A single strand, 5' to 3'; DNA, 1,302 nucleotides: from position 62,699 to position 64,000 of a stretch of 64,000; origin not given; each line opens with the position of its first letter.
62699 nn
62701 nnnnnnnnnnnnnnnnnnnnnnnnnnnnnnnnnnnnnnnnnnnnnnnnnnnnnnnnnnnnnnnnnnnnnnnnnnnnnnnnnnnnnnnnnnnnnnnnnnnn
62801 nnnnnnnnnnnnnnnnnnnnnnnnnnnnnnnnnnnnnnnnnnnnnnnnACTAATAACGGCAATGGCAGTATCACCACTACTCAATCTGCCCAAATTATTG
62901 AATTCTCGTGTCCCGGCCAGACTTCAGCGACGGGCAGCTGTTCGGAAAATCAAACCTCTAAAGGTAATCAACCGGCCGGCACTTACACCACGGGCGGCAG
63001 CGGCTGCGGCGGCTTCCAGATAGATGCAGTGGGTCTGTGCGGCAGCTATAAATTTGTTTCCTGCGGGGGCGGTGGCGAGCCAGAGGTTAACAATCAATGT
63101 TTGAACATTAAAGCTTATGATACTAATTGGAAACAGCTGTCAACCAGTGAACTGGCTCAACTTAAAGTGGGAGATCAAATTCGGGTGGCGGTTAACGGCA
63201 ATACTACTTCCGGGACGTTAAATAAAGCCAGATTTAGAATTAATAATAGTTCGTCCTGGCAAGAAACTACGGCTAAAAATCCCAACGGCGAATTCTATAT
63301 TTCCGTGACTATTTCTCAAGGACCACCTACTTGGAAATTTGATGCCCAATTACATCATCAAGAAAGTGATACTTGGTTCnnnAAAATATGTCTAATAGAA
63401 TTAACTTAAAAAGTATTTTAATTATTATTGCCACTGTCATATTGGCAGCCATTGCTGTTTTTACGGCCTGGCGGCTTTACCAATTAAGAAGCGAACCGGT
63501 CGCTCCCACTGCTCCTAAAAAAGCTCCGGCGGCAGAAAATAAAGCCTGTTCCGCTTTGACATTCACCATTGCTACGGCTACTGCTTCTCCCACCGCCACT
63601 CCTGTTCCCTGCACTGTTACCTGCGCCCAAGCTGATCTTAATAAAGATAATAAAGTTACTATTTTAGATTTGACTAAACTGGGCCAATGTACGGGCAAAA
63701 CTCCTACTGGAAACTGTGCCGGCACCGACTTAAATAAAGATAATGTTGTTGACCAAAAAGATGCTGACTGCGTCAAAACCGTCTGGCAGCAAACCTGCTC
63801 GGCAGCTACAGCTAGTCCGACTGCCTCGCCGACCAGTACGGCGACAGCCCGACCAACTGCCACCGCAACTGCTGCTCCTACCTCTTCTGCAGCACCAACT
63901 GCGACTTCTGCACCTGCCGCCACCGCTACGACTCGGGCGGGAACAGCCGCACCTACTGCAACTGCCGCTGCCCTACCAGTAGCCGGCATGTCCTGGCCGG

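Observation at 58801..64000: Candidate novel surface/attachment gene cluster: pilN-pilO, small TM protein, FN3/CarbopepD surface protein, 572-aa cysteine-rich repeat protein, dockerin protein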

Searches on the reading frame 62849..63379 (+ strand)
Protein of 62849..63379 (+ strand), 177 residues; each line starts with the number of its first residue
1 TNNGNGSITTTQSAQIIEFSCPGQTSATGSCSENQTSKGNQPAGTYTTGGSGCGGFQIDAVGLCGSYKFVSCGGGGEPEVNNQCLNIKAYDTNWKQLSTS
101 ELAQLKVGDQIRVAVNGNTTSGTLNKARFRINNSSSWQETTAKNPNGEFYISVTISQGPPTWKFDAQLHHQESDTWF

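Call 51: predict_structure(alignment_id=A6)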
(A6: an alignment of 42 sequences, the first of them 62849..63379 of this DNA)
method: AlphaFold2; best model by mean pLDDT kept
length: 177 residues; sequences in the alignment: 42
mean_pLDDT: 76.9   pTM: 0.57
mean pLDDT of the five models: 76.9, 75.9, 75.6, 74.4, 71.1
residues with pLDDT >= 90: 80; 70-90: 28; 50-70: 46; < 50: 23
segments of 3 or more residues with pLDDT < 50: 1-4, 53-55, 62-75
pLDDT, mean of each block of 10 residues (from residue 1): 53 68 55 70 67 53 44 59 94 96 95 95 95 91 79 88 94 94
secondary structure, 60 per line:
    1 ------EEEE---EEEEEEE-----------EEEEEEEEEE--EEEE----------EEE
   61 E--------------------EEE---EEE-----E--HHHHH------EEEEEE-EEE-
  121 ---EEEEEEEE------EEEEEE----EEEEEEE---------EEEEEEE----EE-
elements in order: E7-10 E14-20 E32-41 E44-47 E58-61 E82-84 E88-90 H99-103 E110-115 E117-119 E124-131 E138-143 E148-154 E164-170

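Call 80: search_protein_representatives(alignment_id=A6)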
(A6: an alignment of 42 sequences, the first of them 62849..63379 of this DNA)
Query: 42 sequences, 146 profile positions. Proteins with E-value up to 0.001 (for the whole library): 1439; up to 1e-10: 1051; up to 1e-30: 541. The best 150 are listed.
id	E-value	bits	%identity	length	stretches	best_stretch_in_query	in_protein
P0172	3.1e-66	237.8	-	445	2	31-142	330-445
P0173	9.9e-63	226.4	-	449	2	32-142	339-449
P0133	8.6e-52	191.0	-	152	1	6-142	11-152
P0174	2.3e-50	186.3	-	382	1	29-142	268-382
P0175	4.0e-50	185.5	-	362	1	23-142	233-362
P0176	9.1e-50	184.4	-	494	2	28-142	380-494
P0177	1.4e-49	183.8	-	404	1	11-142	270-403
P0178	1.7e-49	183.5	-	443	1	25-142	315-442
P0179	2.7e-49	182.9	-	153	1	18-142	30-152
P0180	2.6e-48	179.6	-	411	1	23-142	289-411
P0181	2.8e-48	179.5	-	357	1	18-142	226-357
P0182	6.5e-48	178.4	-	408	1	31-142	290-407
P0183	6.8e-48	178.3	-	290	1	14-142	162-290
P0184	1.2e-47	177.5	-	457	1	18-142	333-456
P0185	1.7e-47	177.0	-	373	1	27-142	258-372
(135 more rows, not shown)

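Call 89: fold_search(model_id=the predicted structure, library=pdb)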
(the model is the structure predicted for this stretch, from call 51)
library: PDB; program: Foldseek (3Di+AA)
matches with E <= 10: 1683; with E <= 0.001: 0
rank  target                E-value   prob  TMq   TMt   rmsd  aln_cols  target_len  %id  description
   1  5t7a_A                3.4e-02  1.00  0.28  0.45   4.5        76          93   12  Crystal structure of Br derivative BhCBM56 (released 2017-08-23)
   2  5k3x_B                5.7e-02  1.00  0.34  0.18   2.2        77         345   17  Crystal Structure of the sulfite dehydrogenase, SorT R78K mutant from Sinorhizobium meliloti (released 2017-05-24)
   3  8rki_A                6.6e-02  0.84  0.38  0.26  32.7       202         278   11  Molecular basis of ZP3/ZP1 heteropolymerization: crystal structure of a native vertebrate egg coat filament fragment (released 2024-03-13)
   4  5k3x_A                7.0e-02  1.00  0.32  0.17   2.2        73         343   18  Crystal Structure of the sulfite dehydrogenase, SorT R78K mutant from Sinorhizobium meliloti (released 2017-05-24)
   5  6jbs_B                7.3e-02  0.23  0.17  0.06  18.2       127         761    6  Bifunctional xylosidase/glucosidase LXYL (released 2020-02-12)
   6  5euv_A                7.7e-02  0.95  0.29  0.09   4.5       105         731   13  Crystal structure of a cold-adapted dimeric beta-D-galactosidase from Paracoccus sp. 32d strain (released 2016-09-14)
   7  6dlb_L                7.7e-02  0.57  0.29  0.25  12.0       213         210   13  Crystal Structure of an influenza A hemagglutinin antibody Fab CH65:1203d4 chimera (released 2019-06-05)
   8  8dl0_A                8.6e-02  0.98  0.32  0.17   5.0       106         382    8  CryoEM structure of the nucleotide-free and open channel A.aeolicus WzmWzt transporter (released 2022-09-21)
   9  4wuk_L                8.6e-02  0.51  0.28  0.24  12.3       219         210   13  Crystal structure of apo CH65 Fab (released 2015-02-25)
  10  7sts_B                9.0e-02  0.44  0.28  0.24  15.4       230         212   12  Crystal Structure of Human Fab S24-1379 in the Complex with the N-teminal Domain of Nucleocapsid Protein from SARS CoV (released 2022-08-10)
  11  7ey1_A                9.0e-02  0.41  0.21  0.07  10.5       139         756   11  Bifunctional xylosidase/glucosidase LXYL with intermediate substrate xylose (released 2022-06-01)
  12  1xzw_B                9.5e-02  0.94  0.27  0.13   6.1       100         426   10  Sweet potato purple acid phosphatase/phosphate complex (released 2004-12-14)
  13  4org_F                1.0e-01  0.33  0.25  0.22  16.6       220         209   12  Crystal structure of human Fab CAP256-VRC26.04, a potent V1V2-directed HIV-1 neutralizing antibody (released 2014-02-26)
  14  4pw3_A                1.1e-01  1.00  0.32  0.16   2.2        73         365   18  Crystal structure of the sulfite dehydrogenase SorT from Sinorhizobium meliloti (released 2015-06-03)
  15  3piq_D                1.1e-01  0.47  0.28  0.25  11.6       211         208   12  Crystal structure of human 2909 Fab, a quaternary structure-specific antibody against HIV-1 (released 2011-01-05)
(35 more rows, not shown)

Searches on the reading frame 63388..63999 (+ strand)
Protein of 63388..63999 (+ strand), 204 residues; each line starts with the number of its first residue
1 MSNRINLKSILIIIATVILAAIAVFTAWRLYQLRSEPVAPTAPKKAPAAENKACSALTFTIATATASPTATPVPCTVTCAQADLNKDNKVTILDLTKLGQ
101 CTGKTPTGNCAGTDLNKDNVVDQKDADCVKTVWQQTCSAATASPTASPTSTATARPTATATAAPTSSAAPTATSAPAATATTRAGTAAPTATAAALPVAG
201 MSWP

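Call 6: search_protein_families(library=pfam, proteins=[window:63388-63999:+], max_evalue=1)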
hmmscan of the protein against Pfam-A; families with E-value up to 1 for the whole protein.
window:63388-63999:+ (204 aa): 2 families
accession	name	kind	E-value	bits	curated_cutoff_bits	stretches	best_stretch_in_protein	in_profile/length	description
PF00404.24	Dockerin_1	-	2e-06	28.4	22.9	1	82-130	2-53/57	Dockerin type I domain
PF13202.12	EF-hand_5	-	0.37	10.8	25.9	0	81-95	7-21/25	EF hand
